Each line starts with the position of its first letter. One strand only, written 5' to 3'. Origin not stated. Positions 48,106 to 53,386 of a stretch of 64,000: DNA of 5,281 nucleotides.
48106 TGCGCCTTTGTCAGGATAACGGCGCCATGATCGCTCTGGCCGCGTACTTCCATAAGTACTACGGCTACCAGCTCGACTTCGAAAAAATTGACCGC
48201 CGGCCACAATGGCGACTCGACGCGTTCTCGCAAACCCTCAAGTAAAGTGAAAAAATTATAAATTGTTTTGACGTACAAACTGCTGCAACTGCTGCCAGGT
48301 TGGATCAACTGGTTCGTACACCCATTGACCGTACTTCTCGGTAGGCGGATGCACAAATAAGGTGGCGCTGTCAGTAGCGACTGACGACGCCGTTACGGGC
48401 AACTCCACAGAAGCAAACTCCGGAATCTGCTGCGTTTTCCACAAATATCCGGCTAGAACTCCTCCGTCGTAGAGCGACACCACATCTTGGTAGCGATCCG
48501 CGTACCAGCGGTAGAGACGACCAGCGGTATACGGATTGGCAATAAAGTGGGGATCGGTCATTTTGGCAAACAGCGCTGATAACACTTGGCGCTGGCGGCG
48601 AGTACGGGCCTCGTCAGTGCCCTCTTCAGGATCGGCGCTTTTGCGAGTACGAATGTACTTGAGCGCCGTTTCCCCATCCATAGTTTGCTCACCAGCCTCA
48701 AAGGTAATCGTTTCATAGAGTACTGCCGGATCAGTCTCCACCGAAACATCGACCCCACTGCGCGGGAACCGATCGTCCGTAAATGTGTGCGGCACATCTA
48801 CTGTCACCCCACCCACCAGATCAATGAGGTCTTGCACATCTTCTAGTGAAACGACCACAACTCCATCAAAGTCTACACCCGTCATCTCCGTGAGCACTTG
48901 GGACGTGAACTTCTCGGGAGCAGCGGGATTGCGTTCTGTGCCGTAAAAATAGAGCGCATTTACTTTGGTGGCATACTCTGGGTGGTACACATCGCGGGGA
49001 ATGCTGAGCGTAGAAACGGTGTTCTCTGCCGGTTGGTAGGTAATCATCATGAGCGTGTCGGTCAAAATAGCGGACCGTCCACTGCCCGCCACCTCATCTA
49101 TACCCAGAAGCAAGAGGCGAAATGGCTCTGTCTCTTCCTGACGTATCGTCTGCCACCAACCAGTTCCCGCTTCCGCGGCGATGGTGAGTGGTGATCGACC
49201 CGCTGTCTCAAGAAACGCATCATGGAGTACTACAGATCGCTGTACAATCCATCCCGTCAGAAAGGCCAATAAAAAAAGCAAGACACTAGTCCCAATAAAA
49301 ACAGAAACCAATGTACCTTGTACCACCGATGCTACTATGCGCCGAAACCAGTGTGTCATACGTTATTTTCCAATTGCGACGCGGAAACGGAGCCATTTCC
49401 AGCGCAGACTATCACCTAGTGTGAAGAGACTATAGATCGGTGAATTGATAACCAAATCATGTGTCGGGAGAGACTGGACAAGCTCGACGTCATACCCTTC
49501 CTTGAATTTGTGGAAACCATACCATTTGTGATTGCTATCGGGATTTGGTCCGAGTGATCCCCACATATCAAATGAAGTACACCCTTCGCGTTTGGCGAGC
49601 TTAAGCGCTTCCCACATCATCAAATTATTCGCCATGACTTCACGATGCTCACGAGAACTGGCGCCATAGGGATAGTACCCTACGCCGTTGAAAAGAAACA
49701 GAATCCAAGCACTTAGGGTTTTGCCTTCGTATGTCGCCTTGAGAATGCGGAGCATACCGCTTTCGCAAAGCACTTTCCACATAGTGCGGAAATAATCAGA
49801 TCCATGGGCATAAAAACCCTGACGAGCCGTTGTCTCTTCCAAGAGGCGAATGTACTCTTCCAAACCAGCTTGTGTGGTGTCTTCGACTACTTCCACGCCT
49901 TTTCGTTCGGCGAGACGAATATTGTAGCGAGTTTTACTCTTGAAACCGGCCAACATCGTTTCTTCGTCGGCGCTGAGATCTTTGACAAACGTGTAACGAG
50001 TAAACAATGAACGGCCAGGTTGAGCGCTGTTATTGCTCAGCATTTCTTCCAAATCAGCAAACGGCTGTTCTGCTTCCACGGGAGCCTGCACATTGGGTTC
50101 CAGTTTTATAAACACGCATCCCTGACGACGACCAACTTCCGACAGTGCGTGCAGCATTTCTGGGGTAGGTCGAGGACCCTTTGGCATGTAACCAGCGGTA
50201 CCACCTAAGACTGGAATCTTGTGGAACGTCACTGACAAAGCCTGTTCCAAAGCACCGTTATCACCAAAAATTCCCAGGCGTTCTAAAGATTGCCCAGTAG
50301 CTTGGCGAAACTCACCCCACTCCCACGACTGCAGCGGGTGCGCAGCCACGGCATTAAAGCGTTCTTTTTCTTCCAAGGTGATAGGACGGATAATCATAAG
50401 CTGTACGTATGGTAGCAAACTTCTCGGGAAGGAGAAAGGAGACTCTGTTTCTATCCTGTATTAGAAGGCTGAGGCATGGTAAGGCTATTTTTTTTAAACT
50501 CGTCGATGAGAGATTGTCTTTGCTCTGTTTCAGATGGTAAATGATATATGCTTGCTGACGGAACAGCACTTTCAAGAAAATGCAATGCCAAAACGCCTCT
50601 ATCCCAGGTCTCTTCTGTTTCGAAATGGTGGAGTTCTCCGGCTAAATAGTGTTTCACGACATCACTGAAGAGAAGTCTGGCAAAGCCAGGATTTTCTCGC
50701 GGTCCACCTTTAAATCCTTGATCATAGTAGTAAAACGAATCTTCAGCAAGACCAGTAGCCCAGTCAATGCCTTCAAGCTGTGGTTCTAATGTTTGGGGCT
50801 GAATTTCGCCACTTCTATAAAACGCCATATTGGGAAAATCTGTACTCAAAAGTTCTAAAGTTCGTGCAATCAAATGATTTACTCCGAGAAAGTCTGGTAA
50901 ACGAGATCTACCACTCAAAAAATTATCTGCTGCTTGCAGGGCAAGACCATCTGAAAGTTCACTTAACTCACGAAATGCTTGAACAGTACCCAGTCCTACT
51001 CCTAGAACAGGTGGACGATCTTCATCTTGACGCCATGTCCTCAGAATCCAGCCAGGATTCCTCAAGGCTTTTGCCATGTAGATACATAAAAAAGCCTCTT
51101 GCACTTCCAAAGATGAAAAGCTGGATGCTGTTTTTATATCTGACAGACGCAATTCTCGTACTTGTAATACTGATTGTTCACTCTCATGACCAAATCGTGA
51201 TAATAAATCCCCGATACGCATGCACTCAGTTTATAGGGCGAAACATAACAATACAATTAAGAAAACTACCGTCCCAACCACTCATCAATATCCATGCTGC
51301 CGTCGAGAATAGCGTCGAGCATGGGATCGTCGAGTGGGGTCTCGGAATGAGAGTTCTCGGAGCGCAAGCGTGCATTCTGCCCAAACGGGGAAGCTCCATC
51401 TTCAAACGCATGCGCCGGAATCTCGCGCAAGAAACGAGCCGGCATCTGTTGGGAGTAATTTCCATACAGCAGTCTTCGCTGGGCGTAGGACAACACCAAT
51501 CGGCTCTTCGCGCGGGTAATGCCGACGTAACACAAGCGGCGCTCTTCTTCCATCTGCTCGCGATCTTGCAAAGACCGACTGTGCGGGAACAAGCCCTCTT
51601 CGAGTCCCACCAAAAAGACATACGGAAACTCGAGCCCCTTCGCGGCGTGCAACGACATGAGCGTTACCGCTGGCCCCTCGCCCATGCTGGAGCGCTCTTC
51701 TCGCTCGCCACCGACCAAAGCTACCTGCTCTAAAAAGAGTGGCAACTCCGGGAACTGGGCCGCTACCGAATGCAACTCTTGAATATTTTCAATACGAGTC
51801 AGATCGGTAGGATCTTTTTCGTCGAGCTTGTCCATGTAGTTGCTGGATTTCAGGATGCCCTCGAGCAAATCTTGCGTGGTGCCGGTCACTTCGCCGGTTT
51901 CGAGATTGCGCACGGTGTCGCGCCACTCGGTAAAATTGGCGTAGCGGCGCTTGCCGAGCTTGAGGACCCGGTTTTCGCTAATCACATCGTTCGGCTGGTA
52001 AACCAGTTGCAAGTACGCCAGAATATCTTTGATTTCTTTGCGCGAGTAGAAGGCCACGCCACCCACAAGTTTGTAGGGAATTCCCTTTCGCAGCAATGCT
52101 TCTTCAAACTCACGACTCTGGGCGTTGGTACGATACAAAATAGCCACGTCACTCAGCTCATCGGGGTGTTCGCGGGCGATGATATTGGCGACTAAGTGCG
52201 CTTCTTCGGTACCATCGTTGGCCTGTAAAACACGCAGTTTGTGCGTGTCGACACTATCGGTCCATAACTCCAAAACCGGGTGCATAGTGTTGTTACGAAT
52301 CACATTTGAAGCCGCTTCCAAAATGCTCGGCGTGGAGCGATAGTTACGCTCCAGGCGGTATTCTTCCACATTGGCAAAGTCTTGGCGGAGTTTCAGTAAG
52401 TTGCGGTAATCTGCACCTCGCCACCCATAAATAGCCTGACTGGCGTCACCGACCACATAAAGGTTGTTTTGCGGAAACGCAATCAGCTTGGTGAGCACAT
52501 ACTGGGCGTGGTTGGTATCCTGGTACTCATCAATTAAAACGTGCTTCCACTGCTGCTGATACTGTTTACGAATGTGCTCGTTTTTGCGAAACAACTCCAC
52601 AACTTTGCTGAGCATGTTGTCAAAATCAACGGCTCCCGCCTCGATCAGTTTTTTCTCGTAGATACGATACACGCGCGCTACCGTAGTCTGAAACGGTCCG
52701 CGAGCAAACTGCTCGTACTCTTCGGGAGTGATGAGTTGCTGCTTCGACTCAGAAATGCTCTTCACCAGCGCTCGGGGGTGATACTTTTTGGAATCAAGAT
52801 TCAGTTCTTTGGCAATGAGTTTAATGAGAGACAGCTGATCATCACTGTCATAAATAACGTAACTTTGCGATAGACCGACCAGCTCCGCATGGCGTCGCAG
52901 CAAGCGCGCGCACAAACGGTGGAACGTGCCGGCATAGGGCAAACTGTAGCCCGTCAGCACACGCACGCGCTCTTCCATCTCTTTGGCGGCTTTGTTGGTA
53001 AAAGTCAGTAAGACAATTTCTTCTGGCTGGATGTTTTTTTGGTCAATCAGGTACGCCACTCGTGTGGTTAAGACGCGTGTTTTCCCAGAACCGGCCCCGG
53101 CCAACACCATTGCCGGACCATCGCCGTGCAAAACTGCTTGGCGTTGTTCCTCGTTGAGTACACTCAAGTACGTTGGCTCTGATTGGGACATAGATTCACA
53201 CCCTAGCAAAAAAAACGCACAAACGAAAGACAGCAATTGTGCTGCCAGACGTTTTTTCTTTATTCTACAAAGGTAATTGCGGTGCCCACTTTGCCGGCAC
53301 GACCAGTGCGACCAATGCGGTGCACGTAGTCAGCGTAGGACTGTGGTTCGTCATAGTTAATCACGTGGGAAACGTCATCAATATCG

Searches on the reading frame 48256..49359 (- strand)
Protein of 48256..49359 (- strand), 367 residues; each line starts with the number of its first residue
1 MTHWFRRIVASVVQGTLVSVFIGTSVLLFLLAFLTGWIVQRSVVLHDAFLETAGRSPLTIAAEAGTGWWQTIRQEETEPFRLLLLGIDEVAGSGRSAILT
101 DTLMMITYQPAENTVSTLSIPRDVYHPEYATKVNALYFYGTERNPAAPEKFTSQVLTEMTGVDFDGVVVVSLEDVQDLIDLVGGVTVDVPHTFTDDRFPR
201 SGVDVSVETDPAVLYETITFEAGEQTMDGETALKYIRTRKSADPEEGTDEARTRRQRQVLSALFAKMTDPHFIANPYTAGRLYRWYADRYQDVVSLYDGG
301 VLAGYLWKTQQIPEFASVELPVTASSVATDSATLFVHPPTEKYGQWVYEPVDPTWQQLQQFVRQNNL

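Call 51: search_protein_families(library=pfam, proteins=[window:48256-49359:-], max_evalue=0.00001)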
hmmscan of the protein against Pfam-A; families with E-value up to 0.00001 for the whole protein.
window:48256-49359:- (367 aa): 1 family
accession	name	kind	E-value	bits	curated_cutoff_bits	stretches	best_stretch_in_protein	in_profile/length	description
PF03816.19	LytR_cpsA_psr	-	1.6e-32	113.2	24.6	1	100-268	2-149/150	LytR_cpsA_psr family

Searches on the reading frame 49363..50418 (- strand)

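Call 51: search_protein_families(library=pfam, proteins=[window:49363-50418:-], max_evalue=0.00001)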
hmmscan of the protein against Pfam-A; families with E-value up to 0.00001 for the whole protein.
window:49363-50418:- (351 aa): 2 families
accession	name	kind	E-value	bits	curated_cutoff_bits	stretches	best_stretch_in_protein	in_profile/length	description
PF02388.22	FemAB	-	5e-31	108.4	24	2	25-216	15-226/406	FemAB family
PF13480.13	Acetyltransf_6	-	6.6e-18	65.7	22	1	161-287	1-136/143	Acetyltransferase (GNAT) domain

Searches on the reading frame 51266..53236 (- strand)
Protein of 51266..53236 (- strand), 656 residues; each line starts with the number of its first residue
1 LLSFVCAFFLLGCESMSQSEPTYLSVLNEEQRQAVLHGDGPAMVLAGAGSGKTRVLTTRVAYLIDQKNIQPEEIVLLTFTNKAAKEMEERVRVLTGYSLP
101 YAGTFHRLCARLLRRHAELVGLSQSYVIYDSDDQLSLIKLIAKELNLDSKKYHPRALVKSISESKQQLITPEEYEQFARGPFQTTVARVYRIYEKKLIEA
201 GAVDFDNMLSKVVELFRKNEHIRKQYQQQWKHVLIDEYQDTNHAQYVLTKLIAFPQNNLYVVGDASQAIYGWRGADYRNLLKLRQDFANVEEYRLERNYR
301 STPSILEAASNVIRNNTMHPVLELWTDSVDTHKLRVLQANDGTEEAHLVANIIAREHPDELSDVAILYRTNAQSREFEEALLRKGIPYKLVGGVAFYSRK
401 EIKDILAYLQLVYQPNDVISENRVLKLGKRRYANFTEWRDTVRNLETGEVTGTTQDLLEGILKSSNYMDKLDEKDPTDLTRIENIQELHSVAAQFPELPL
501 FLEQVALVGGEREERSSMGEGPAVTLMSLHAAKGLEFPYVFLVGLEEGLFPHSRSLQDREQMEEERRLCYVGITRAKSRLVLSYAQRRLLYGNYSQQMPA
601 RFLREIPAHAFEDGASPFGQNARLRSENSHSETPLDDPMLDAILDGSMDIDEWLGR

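Call 48: find_encoding_contigs(protein=window:51266-53236:-, flank=10000, max_places=1)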
Protein window:51266-53236:- (656 aa): no gene with exactly this product is on record in the collection.

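Call 51: search_protein_families(library=pfam, proteins=[window:51266-53236:-], max_evalue=0.00001)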
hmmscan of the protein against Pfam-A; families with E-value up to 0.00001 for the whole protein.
window:51266-53236:- (656 aa): 5 families
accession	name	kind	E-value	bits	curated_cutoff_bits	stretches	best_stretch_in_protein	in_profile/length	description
PF00580.27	UvrD-helicase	-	7.2e-88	295.2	23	1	27-287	1-270/271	UvrD/REP helicase N-terminal domain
PF13361.12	UvrD_C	-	1.9e-65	222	25.6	2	293-433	1-143/350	UvrD-like helicase C-terminal domain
PF13245.12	AAA_19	-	1.4e-24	87.2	25.1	1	31-271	1-132/134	AAA domain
PF13538.12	UvrD_C_2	-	5.1e-10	39.5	27.4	1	524-582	2-51/52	UvrD-like helicase C-terminal domain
PF13604.12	AAA_30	-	1.5e-07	31.8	27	0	27-92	2-67/191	AAA domain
